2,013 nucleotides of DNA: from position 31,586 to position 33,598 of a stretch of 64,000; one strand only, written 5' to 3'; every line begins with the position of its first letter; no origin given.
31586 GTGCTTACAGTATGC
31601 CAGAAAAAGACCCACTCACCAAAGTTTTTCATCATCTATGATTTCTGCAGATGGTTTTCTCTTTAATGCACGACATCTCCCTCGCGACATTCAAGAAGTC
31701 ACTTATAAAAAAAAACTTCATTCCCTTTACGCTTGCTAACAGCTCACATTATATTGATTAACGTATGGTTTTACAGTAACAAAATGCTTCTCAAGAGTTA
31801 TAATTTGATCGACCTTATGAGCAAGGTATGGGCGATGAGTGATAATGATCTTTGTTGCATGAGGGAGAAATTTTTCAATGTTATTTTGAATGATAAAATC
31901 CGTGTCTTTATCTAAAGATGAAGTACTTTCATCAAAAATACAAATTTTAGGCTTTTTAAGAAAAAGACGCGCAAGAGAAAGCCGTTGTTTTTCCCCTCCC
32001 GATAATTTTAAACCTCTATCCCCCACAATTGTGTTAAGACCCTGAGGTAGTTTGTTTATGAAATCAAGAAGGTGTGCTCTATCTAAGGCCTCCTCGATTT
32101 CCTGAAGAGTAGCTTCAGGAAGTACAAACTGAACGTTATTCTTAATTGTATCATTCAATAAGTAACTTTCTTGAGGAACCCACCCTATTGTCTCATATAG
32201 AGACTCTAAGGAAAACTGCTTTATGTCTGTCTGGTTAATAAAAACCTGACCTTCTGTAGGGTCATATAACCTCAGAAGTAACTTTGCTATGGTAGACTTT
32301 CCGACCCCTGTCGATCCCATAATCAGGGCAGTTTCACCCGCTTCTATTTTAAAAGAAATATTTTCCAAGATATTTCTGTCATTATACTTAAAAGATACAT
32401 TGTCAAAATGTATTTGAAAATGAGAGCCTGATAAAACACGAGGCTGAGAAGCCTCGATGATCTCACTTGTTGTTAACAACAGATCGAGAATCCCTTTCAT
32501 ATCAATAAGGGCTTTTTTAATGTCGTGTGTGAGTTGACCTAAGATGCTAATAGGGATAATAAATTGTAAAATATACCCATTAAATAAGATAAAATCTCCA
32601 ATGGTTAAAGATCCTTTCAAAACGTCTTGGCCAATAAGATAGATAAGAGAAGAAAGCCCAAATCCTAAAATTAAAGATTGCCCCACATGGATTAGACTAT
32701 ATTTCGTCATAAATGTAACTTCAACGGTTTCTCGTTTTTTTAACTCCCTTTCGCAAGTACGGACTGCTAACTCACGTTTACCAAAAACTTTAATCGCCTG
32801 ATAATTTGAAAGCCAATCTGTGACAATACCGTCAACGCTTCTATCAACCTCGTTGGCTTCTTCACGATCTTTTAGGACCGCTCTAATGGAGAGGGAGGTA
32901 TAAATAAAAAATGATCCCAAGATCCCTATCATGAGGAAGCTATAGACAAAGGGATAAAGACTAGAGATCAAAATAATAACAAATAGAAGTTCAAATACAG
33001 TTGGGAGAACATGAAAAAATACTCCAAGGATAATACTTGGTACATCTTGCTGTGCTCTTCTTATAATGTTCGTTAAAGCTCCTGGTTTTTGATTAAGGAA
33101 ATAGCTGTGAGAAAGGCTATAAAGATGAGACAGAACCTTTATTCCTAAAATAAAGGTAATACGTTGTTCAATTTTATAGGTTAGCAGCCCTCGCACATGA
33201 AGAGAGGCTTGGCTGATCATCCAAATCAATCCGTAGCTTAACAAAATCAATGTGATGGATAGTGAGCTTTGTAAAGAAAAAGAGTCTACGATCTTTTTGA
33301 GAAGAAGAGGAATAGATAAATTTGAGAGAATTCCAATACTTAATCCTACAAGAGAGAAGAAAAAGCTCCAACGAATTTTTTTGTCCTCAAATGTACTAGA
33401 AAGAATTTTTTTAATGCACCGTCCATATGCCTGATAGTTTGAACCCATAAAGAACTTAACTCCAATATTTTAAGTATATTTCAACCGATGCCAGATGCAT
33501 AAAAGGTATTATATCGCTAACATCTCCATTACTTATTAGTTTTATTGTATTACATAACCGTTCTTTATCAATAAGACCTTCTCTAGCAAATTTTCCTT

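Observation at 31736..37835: Lasso-peptide-type RiPP operon (S9 peptidase-B-C-D) embedded in core alphaproteobacterial genes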

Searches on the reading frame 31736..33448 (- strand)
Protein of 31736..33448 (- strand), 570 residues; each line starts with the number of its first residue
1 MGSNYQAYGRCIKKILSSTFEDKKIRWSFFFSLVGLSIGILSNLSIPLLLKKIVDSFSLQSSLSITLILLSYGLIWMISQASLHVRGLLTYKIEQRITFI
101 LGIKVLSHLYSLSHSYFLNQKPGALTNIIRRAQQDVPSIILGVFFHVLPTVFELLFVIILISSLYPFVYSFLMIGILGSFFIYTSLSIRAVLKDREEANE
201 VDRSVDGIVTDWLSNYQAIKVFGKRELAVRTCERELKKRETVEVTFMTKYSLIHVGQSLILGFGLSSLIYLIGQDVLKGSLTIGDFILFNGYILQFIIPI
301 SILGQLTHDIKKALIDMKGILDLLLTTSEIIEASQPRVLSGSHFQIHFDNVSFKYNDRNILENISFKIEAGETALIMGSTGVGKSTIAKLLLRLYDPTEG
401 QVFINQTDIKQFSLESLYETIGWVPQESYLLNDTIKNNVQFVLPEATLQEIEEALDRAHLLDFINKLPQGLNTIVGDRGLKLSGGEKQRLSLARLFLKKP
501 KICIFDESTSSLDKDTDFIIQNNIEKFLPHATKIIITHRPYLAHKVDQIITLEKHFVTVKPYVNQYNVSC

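Call 3: search_protein_families(library=pfam, proteins=[window:31736-33448:-], max_evalue=0.01)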
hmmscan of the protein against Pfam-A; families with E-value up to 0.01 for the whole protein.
window:31736-33448:- (570 aa): 7 families
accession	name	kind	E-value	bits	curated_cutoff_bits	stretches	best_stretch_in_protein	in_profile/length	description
PF00005.33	ABC_tran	-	2e-31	109.9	25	1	361-510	1-137/137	ABC transporter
PF00664.28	ABC_membrane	-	7.4e-15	55.8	28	1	30-298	2-272/274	ABC transporter transmembrane region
PF02463.25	SMC_N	-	7e-07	29.3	40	1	391-553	100-212/220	RecF/RecN/SMC N terminal domain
PF20720.3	nSTAND3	-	0.00038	20.6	27.2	1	363-411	9-56/155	Novel STAND NTPase 3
PF03193.22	RsgA_GTPase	-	0.0016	18.8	30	1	345-392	81-127/174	RsgA GTPase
PF13191.12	AAA_16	-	0.0059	17.6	32.6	0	371-421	24-73/167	AAA ATPase domain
PF06414.18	Zeta_toxin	-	0.0075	16.2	22.3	0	374-412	19-57/199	Zeta toxin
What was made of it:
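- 31736..33448 (-): ABC half-transporter D (type IV exporter fold), the putative lasso peptide exporter. ABC_membrane plus ABC_tran (call 3).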

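Call 4: search_protein_families(library=ncbifam, proteins=[window:31736-33448:-], max_evalue=0.01)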
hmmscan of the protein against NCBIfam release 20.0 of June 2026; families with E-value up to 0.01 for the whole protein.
window:31736-33448:- (570 aa): 186 families (the best 25 are shown)
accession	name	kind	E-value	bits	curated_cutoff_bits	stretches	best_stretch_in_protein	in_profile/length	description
TIGR02203.1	MsbA_lipidA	equivalog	1e-76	258.7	602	1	24-554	11-543/572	lipid A export permease/ATP-binding protein MsbA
TIGR01846.1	type_I_sec_HlyB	subfamily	1.9e-75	254.5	725.55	1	43-555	155-667/694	type I secretion system permease/ATPase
TIGR02204.1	MsbA_rel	hypoth_equivalog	1.2e-74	252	780.4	1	24-554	15-549/576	ABC transporter, permease/ATP-binding protein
NF010178.0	PRK13657.1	equivalog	8.5e-74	249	733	1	42-555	34-545/588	glucan ABC transporter ATP-binding protein/ permease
NF045513.1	HepA_fam_ABC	equivalog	4e-69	233.6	725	1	83-554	111-583/610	heterocyst formation ABC transporter subunit HepA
NF052233.1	CphA_assoc_ABC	equivalog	6.6e-68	229.7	880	1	40-555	210-718/766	cyanophycin metabolism-associated ABC transporter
TIGR03375.1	type_I_sec_LssB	subfamily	2e-67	228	693.1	1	65-554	186-676/696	type I secretion system permease/ATPase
TIGR02857.1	CydD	equivalog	2.6e-67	228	435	1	298-552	275-529/529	thiol reductant ABC exporter subunit CydD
NF008381.0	PRK11176.1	equivalog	2.8e-63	214.2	867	1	30-557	28-556/582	lipid A ABC transporter ATP-binding protein/permease MsbA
TIGR03797.1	NHLM_micro_ABC2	equivalog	2.1e-61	208.3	709.4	1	23-554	136-659/686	NHLP bacteriocin export ABC transporter permease/ATPase subunit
TIGR00958.1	3a01208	subfamily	6.8e-61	206.4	874.6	1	13-557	150-691/711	antigen peptide transporter 2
TIGR03796.1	NHLM_micro_ABC1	equivalog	1.8e-60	205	853.3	1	28-555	155-687/710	NHLP family bacteriocin export ABC transporter peptidase/permease/ATPase subunit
TIGR01193.1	bacteriocin_ABC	subfamily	9.9e-59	199.5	523.85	1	27-554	160-683/708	peptide cleavage/export ABC transporter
TIGR01192.1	chvA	subfamily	1e-57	196.1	585.4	1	44-554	36-544/585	glucan export ABC transporter ATP-binding protein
TIGR02868.1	CydC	equivalog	2.8e-57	194.6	329.05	1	139-540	126-530/530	thiol reductant ABC exporter subunit CydC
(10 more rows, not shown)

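Call 63: search_solved_structures(query=window:31736-33448:-, max_evalue=1e-40)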
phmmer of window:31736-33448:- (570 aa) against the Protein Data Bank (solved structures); distinct sequences matched with E-value up to 1e-40: 192 (the best 60 are shown).
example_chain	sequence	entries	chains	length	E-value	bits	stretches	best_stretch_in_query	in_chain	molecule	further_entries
7n58_A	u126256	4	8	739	1.6e-90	307.8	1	67-557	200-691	ABC transporter B family member 25, mitochondrial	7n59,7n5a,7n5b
6ujp_A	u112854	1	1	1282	1.2e-89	304.9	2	236-549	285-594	ATP-dependent translocase ABCB1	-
6q81_A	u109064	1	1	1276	1.6e-89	304.5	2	236-549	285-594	P-glycoprotein (ABCB1)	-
6ujs_A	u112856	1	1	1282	1.6e-89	304.5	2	236-549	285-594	ATP-dependent translocase ABCB1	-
6ujr_A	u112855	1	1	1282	1.6e-89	304.5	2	236-549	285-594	ATP-dependent translocase ABCB1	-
5kpi_A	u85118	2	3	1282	1.6e-89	304.5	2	236-549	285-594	Multidrug resistance protein 1A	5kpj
4m2s_A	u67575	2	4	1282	1.6e-89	304.5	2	236-549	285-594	Multidrug resistance protein 1A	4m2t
4ksb_A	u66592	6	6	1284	1.6e-89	304.5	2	236-549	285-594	Multidrug resistance protein 1A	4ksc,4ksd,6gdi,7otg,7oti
3g60_A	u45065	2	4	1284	1.6e-89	304.5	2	236-549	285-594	Multidrug resistance protein 1a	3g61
4q9h_A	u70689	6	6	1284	1.6e-89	304.5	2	236-549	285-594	Multidrug resistance protein 1A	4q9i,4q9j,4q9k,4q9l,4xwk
4m1m_A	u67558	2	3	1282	1.9e-89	304.3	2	236-549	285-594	Multidrug resistance protein 1A | ATP-dependent translocase ABCB1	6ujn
4lsg_A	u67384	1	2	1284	1.9e-89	304.3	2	236-549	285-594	Multidrug resistance protein 1A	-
3g5u_A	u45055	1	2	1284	1.9e-89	304.3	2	236-549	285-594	Multidrug resistance protein 1a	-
6ujw_A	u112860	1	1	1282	2.1e-89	304.1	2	236-549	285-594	ATP-dependent translocase ABCB1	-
6ujt_A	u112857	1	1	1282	2.2e-89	304.1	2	335-549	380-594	ATP-dependent translocase ABCB1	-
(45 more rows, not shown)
